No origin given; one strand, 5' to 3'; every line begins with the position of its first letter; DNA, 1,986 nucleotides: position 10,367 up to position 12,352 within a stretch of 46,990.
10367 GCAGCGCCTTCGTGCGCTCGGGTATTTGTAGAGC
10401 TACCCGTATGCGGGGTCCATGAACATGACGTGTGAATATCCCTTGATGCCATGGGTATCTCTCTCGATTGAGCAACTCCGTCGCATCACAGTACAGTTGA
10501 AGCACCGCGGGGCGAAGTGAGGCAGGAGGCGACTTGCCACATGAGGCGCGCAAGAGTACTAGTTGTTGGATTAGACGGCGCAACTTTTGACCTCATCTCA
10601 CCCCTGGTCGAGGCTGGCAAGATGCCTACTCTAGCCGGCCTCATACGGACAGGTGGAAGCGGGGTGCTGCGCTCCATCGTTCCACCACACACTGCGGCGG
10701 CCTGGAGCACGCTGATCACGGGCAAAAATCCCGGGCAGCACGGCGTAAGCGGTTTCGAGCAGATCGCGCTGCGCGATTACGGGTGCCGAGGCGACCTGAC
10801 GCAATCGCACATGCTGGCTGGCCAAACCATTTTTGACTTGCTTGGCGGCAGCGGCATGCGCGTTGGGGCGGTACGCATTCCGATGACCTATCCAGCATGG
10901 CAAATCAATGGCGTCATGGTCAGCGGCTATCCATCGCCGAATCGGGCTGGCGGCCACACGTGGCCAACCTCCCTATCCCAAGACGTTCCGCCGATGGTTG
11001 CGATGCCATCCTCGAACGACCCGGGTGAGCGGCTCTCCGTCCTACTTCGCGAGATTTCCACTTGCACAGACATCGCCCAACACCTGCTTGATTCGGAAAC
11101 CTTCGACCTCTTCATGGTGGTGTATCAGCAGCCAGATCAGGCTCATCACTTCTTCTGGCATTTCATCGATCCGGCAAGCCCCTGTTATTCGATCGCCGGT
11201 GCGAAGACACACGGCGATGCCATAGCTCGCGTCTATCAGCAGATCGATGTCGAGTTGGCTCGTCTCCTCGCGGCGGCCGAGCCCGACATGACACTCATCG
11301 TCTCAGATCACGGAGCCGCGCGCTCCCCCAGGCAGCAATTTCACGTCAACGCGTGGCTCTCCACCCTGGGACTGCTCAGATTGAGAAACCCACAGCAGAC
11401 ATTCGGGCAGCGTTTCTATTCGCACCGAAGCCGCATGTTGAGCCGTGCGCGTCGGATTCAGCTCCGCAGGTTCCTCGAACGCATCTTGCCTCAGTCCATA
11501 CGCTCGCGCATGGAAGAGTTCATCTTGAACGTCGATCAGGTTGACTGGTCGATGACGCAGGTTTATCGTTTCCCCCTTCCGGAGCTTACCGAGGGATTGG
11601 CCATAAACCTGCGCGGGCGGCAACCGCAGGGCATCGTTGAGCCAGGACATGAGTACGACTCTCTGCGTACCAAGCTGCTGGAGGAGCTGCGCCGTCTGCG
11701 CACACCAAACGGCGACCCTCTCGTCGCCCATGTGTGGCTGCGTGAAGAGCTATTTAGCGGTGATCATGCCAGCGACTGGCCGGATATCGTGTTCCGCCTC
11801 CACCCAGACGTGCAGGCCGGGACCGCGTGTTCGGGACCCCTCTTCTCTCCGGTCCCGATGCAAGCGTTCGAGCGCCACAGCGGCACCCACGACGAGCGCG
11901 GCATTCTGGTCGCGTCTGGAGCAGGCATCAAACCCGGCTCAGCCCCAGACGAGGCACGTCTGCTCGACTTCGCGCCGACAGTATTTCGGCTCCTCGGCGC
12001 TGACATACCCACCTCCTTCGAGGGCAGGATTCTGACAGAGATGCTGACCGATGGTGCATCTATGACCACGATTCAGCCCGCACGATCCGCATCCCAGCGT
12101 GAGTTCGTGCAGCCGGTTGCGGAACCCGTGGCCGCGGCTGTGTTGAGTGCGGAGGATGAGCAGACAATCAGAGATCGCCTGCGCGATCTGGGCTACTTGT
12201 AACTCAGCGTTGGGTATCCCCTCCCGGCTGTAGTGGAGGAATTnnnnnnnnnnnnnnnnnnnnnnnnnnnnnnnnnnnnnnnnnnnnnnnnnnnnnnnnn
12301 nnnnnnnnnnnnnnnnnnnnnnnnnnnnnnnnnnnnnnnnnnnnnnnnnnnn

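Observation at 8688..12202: Tandem pair of cytoplasmic NPP-like alkaline-phosphatase-superfamily proteins inside the glycan operon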

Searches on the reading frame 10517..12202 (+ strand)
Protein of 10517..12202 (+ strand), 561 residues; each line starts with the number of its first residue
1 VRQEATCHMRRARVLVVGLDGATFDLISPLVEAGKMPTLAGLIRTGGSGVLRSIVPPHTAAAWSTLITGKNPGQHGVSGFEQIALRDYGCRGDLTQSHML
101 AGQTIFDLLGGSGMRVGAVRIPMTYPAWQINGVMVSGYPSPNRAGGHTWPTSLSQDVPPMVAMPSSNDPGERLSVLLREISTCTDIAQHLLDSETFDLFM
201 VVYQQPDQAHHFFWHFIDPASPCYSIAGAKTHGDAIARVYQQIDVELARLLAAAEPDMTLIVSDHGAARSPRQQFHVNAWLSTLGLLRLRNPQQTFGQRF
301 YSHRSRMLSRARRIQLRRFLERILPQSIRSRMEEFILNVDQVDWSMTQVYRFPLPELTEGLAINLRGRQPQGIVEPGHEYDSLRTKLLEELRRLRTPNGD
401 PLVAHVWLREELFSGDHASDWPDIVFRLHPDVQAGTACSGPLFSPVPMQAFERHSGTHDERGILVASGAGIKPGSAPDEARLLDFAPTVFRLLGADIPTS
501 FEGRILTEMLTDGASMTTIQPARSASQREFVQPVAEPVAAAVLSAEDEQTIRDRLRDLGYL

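Call 5: search_protein_families(library=pfam, proteins=[window:10517-12202:+], max_evalue=0.01)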
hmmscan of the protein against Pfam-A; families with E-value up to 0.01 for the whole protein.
window:10517-12202:+ (561 aa): 1 family
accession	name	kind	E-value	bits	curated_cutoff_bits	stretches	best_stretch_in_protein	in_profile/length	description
PF01663.27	Phosphodiest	-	1.2e-32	114.4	23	1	14-433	1-322/342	Type I phosphodiesterase / nucleotide pyrophosphatase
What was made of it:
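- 10517..12202 (+): Paralog B, 561 aa, long-clade NPP-fold protein. PF01663 E 1.2e-32 (call 5).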

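Call 6: search_protein_families(library=ncbifam, proteins=[window:10517-12202:+], max_evalue=0.01)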
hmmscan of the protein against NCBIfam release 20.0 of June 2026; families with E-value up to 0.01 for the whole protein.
window:10517-12202:+ (561 aa): 3 families
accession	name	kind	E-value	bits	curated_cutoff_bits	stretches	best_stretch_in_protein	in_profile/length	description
TIGR02335.1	hydr_PhnA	equivalog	1e-07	31.5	407.55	1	10-119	11-119/408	phosphonoacetate hydrolase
NF038075.1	fam_STM4013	hypoth_equivalog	0.0029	17.1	250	0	200-268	172-235/261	STM4013/SEN3800 family hydrolase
NF042991.1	alk_phos_PafA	equivalog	0.0083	14.6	650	0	464-510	507-553/554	alkaline phosphatase PafA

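Call 66: find_homologous_proteins(query=window:10517-12202:+, max_evalue=1e-60)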
Query window:10517-12202:+ (561 aa): 133 proteins with E <= 1e-60 among 8000 candidates; the best 120 are listed.
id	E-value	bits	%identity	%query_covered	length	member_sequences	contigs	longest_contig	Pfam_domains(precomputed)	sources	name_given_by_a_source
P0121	0.0e+0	1261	100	99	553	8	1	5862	PF01663.28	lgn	-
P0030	2.5e-224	764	62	99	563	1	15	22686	PF01663.28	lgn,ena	-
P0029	6.4e-212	723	58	99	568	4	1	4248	PF01663.28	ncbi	ncbi:MAG TPA: alkaline phosphatase family protein [Ktedonobacterales bacterium]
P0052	6.9e-169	581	53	88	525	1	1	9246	PF01663.28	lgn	-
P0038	9.7e-145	501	45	98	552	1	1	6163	PF01663.28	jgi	jgi:predicted AlkP superfamily phosphohydrolase/phosphomutase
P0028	4.3e-143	496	44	98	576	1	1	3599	PF01663.28,PF00884.29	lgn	-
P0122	2.0e-142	494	44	98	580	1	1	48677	PF01663.28,PF00884.29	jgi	jgi:predicted AlkP superfamily phosphohydrolase/phosphomutase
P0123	2.2e-141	490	44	98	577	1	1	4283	PF01663.28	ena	-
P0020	8.2e-139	482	44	98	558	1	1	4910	PF01663.28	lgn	-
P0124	1.5e-138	481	52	77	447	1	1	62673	PF01663.28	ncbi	ncbi:MAG: alkaline phosphatase family protein [Ktedonobacterales bacterium]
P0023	3.4e-138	480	43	98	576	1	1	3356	PF01663.28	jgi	-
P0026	4.5e-138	479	44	98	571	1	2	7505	PF01663.28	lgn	-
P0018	2.2e-133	464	43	99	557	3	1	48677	PF01663.28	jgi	jgi:predicted AlkP superfamily phosphohydrolase/phosphomutase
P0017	1.9e-131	457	43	99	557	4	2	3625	PF01663.28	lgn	-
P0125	2.7e-129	450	41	99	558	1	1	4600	PF01663.28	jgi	jgi:predicted AlkP superfamily phosphohydrolase/phosphomutase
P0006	5.0e-128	446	41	98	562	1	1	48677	PF01663.28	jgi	jgi:predicted AlkP superfamily phosphohydrolase/phosphomutase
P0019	2.5e-127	444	42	98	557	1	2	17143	PF01663.28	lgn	-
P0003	4.3e-127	443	40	98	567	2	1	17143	PF01663.28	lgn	-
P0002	5.4e-127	443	40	98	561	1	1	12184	PF01663.28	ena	-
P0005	6.9e-127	442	41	98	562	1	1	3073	PF01663.28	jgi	-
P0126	4.5e-112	393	39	98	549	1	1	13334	PF01663.28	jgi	jgi:predicted AlkP superfamily phosphohydrolase/phosphomutase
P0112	8.1e-111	389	38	98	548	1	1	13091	PF01663.28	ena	-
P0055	4.5e-110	387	40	99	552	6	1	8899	PF01663.28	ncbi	ncbi:MAG: alkaline phosphatase family protein [Anaerolineae bacterium]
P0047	1.4e-105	372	37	98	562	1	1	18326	PF01676.24,PF01663.28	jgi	jgi:predicted AlkP superfamily phosphohydrolase/phosphomutase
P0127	1.2e-101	359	38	98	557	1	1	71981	PF01663.28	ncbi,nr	ncbi:MAG: alkaline phosphatase family protein [Anaerolineae bacterium]|nr:alkaline phosphatase famil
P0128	3.6e-101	357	37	99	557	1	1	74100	PF01663.28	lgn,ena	-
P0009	6.2e-97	344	38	82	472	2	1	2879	PF01663.28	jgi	jgi:predicted AlkP superfamily phosphohydrolase/phosphomutase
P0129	1.2e-93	333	36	98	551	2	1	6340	PF01663.28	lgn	-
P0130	4.1e-91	324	35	98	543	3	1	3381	PF01663.28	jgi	jgi:predicted AlkP superfamily phosphohydrolase/phosphomutase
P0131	6.9e-89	317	35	98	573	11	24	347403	PF01663.28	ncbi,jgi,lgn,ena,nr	ncbi:MAG: alkaline phosphatase family protein [Anaerolineales bacterium]|nr:alkaline phosphatase fam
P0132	1.5e-88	316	35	98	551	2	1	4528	PF01663.28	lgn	-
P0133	3.8e-88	314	36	98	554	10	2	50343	PF01663.28,PF00884.29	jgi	jgi:predicted AlkP superfamily phosphohydrolase/phosphomutase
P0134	2.2e-86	309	50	50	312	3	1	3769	PF01663.28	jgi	jgi:predicted AlkP superfamily phosphohydrolase/phosphomutase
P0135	2.3e-86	309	37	98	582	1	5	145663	PF01663.28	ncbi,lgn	-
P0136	4.2e-86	308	33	98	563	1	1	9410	PF01663.28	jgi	jgi:predicted AlkP superfamily phosphohydrolase/phosphomutase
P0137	6.2e-86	307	35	98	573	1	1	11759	PF01663.28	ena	-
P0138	1.1e-85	306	35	98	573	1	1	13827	PF01663.28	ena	-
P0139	4.1e-85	304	34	98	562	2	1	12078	PF01663.28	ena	-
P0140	8.1e-85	304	36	99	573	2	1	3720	PF01663.28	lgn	-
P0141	1.1e-84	303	36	89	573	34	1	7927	PF01663.28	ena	-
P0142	1.2e-84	303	36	98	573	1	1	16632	PF01663.28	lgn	-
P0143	2.2e-84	302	35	100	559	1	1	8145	PF01663.28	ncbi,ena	-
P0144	4.5e-84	301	32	98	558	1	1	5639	PF01663.28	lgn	-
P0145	5.7e-84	301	35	98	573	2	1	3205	PF01663.28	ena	-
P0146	7.4e-84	300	32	98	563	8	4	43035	PF01663.28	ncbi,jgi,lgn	ncbi:MAG: alkaline phosphatase family protein [Candidatus Promineifilaceae bacterium]|jgi:predicted 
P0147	1.3e-83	300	36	98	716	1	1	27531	PF10066.15,PF01663.28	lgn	-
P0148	1.6e-83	299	35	98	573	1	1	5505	PF01663.28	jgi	jgi:predicted AlkP superfamily phosphohydrolase/phosphomutase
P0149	1.7e-83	299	35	99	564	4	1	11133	PF01663.28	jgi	jgi:predicted AlkP superfamily phosphohydrolase/phosphomutase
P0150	1.1e-82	296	34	98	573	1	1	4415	PF01663.28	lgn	-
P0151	1.7e-82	296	35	98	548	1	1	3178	PF01663.28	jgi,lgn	jgi:predicted AlkP superfamily phosphohydrolase/phosphomutase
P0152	2.7e-82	295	36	98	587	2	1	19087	PF01663.28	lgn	-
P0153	5.2e-82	294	36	98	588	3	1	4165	PF01663.28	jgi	-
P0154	5.6e-82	294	33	98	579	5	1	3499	PF01663.28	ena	-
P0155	9.2e-82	293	36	98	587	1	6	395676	PF01663.28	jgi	jgi:predicted AlkP superfamily phosphohydrolase/phosphomutase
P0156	2.3e-81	292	34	98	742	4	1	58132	PF10066.15,PF01663.28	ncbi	-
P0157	1.4e-80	289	34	98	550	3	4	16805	PF01663.28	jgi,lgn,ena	jgi:predicted AlkP superfamily phosphohydrolase/phosphomutase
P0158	3.5e-80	288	36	98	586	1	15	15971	PF01663.28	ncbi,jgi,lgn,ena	-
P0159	4.3e-80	288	35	98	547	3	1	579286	PF01663.28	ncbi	-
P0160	9.2e-80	287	32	99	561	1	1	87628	PF01663.28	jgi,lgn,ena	-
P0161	1.2e-79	286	33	98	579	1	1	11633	PF01663.28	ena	-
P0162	1.3e-79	286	35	98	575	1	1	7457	PF01663.28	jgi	jgi:predicted AlkP superfamily phosphohydrolase/phosphomutase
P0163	1.3e-79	286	33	98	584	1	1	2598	PF01663.28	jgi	jgi:predicted AlkP superfamily phosphohydrolase/phosphomutase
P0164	1.3e-79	286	35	98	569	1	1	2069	PF01663.28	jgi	-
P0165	1.3e-79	286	32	98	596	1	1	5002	PF01663.28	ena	-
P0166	1.9e-79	286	34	98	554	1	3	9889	PF01663.28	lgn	-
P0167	3.2e-79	285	34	98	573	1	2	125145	PF01663.28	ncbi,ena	-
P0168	4.0e-79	285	33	99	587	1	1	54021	PF01663.28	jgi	-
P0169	1.2e-78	283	35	98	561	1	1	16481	PF01663.28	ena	-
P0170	1.9e-78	283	33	99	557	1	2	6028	PF01663.28,PF00884.29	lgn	-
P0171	2.4e-78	282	32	98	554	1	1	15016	PF01663.28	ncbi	-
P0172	4.7e-78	281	34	89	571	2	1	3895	PF01663.28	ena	-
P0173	1.2e-77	280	32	98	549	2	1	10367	PF01663.28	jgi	-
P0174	1.4e-76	276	34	98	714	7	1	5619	PF10066.15,PF01663.28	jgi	-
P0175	1.6e-76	276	34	89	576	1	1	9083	PF01663.28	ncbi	-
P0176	2.0e-76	276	34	98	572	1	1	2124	PF01663.28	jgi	jgi:predicted AlkP superfamily phosphohydrolase/phosphomutase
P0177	3.5e-76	275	34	98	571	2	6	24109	PF01663.28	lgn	-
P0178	4.0e-76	275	32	98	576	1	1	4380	PF01663.28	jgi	jgi:predicted AlkP superfamily phosphohydrolase/phosphomutase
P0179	4.1e-76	275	35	98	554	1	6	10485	PF01663.28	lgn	-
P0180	5.3e-76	274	34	98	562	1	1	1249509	PF01663.28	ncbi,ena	-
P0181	2.0e-75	273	32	98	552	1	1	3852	PF01663.28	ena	-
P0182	2.2e-75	272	32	92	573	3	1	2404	PF01663.28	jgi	-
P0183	4.4e-75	271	36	89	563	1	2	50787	PF01663.28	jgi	jgi:predicted AlkP superfamily phosphohydrolase/phosphomutase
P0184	1.2e-74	270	33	98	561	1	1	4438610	PF01663.28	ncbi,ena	-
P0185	1.2e-74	270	35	92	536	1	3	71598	PF01663.28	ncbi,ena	ncbi:MAG: alkaline phosphatase family protein [Planctomycetota bacterium]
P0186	1.4e-74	270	34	98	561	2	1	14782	PF01663.28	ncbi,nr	ncbi:MAG: alkaline phosphatase family protein [Candidatus Promineifilaceae bacterium]|nr:alkaline ph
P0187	2.6e-74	269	34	98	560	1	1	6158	PF01663.28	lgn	-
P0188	3.2e-74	269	33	98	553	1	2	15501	PF01663.28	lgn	-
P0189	5.0e-74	268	33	100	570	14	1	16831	PF01663.28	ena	-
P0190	5.7e-74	268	33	98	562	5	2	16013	PF01663.28,PF00884.29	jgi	jgi:predicted AlkP superfamily phosphohydrolase/phosphomutase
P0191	6.8e-74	267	33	99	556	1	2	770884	PF01663.28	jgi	-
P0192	2.1e-73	266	34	98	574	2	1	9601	PF01663.28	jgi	jgi:predicted AlkP superfamily phosphohydrolase/phosphomutase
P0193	2.9e-73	265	35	98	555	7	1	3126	PF01663.28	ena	-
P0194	3.0e-73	265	33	98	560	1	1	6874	PF01663.28,PF00884.29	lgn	-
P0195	4.2e-73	265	34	98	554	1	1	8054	PF01663.28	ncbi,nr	ncbi:MAG TPA: alkaline phosphatase family protein [Anaerolineales bacterium]|nr:alkaline phosphatase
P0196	5.2e-73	265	34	98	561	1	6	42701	PF01663.28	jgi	jgi:predicted AlkP superfamily phosphohydrolase/phosphomutase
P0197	8.2e-73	264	33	89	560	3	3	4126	PF01663.28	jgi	jgi:predicted AlkP superfamily phosphohydrolase/phosphomutase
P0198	3.5e-72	262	32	98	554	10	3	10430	PF01663.28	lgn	-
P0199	3.6e-71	258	32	98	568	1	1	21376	PF01663.28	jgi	jgi:predicted AlkP superfamily phosphohydrolase/phosphomutase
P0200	3.8e-71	258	32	98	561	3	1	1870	PF01663.28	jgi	jgi:predicted AlkP superfamily phosphohydrolase/phosphomutase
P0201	4.8e-71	258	33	98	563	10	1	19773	PF01663.28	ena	-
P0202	5.3e-71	258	31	98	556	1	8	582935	PF01663.28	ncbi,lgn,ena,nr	ncbi:MAG: alkaline phosphatase family protein [Blastocatellia bacterium]|nr:alkaline phosphatase fam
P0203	8.8e-71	257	33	98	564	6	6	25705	PF01663.28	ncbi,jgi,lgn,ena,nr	ncbi:MAG: hypothetical protein DRI79_00175 [Chloroflexi bacterium]|nr:MAG: hypothetical protein DRI7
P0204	1.7e-70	256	32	98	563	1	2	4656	PF01663.28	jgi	jgi:predicted AlkP superfamily phosphohydrolase/phosphomutase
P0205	2.2e-70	256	31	98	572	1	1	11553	PF01663.28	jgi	-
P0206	2.3e-70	256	35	98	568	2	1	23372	PF01663.28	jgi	jgi:predicted AlkP superfamily phosphohydrolase/phosphomutase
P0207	6.3e-70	254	34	89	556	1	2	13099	PF01663.28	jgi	-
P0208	8.7e-70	254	31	98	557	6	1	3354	PF01663.28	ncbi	-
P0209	1.4e-69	253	35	98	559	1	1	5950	PF01663.28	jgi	jgi:predicted AlkP superfamily phosphohydrolase/phosphomutase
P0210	3.2e-69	252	32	98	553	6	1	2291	PF01663.28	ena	-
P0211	6.7e-69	251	32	98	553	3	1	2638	PF01663.28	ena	-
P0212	3.4e-68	249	35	75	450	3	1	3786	PF01663.28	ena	-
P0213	8.7e-68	247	29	98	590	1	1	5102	PF01663.28,PF00884.29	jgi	jgi:predicted AlkP superfamily phosphohydrolase/phosphomutase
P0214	1.0e-67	247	33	98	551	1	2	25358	PF01663.28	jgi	-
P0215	1.7e-67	246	34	98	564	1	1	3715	PF01663.28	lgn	-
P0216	2.6e-67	246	33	97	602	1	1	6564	PF01663.28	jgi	jgi:predicted AlkP superfamily phosphohydrolase/phosphomutase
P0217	5.0e-67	245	32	99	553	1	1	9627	PF01663.28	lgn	-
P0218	5.4e-67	245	33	98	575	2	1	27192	PF01663.28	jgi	jgi:predicted AlkP superfamily phosphohydrolase/phosphomutase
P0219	1.1e-66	244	29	98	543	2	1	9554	PF01663.28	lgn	-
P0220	1.5e-66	243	32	98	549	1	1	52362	PF01663.28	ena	-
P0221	2.8e-66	242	33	98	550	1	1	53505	PF01663.28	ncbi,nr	ncbi:MAG: alkaline phosphatase family protein [Phycisphaerae bacterium]|nr:alkaline phosphatase fami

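Call 76: find_encoding_contigs(protein=P0184, flank=10000, max_places=1)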
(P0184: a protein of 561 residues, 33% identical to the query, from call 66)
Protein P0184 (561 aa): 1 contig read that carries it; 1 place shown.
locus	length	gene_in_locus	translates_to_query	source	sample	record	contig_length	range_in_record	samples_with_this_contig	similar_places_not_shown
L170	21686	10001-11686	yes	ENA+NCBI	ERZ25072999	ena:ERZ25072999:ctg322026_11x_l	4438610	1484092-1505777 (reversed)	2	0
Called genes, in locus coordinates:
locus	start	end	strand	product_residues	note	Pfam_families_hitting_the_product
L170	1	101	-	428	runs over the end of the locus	PF00291:PALP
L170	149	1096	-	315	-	PF00696:AA_kinase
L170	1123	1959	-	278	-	PF02810:SEC-C, PF25948:DUF7986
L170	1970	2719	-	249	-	PF00702:Hydrolase, PF13419:HAD_2, PF13242:Hydrolase_like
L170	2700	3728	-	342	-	PF04018:VCA0040-like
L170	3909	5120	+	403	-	PF00162:PGK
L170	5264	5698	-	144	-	PF01989:AcnX_swivel_put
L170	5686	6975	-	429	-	PF04412:AcnX, PF28403:AcnX_2nd, PF28406:AcnX_3rd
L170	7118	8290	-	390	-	PF13808:DDE_Tnp_1_assoc, PF01609:DDE_Tnp_1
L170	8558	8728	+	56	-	-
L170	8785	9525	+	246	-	PF00535:Glycos_transf_2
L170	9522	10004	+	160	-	PF10066:DUF2304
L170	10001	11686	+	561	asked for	PF01663:Phosphodiest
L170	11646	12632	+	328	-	PF01522:Polysacc_deac_1, PF11959:DUF3473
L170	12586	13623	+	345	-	PF13480:Acetyltransf_6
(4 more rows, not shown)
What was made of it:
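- Some family members are fused behind, or encoded directly after, a DUF2304 membrane domain next to a small GT2 (calls 66, 76).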

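Call 77: list_cluster_members(proteins=[P0184, P0180, P0202, P0131, P0159])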
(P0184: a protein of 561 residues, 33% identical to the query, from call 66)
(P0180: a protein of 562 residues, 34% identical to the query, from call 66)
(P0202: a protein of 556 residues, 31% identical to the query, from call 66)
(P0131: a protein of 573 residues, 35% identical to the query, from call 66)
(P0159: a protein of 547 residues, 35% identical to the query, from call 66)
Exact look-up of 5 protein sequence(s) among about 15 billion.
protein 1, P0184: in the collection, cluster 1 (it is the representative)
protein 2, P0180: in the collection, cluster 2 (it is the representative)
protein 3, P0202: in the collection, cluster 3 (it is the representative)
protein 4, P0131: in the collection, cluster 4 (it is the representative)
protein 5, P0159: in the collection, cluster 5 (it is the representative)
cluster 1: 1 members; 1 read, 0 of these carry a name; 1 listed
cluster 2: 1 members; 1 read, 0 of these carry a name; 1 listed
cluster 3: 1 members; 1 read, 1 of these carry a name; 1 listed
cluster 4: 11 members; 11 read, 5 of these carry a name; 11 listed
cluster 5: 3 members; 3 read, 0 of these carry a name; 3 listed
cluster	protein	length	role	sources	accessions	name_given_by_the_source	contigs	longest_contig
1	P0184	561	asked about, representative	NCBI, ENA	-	-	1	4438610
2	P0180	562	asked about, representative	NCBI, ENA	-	-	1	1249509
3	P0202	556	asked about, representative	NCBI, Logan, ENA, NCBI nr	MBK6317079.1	MAG: alkaline phosphatase family protein [Blastocatellia bacterium] | alkaline phosphatase family protein [Blastocatellia bacterium]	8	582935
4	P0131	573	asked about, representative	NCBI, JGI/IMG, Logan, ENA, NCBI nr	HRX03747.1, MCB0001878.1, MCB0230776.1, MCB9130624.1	MAG: alkaline phosphatase family protein [Anaerolineales bacterium] | alkaline phosphatase family protein [Anaerolineae bacterium]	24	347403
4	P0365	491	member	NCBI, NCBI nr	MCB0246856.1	MAG: alkaline phosphatase family protein, partial [Anaerolineae bacterium] | alkaline phosphatase family protein [Anaerolineae bacterium]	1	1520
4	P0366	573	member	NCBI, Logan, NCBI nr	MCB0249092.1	MAG: alkaline phosphatase family protein [Anaerolineae bacterium] | alkaline phosphatase family protein [Anaerolineae bacterium]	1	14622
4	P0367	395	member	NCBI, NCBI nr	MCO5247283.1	MAG: alkaline phosphatase family protein, partial [Anaerolineae bacterium] | alkaline phosphatase family protein [Anaerolineae bacterium]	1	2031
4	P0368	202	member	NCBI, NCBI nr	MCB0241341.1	MAG: phosphodiesterase, partial [Anaerolineae bacterium] | phosphodiesterase [Anaerolineae bacterium]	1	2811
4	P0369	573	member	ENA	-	-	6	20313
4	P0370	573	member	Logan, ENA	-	-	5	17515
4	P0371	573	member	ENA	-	-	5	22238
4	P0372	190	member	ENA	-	-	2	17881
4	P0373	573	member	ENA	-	-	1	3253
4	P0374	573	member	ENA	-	-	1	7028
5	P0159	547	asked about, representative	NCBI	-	-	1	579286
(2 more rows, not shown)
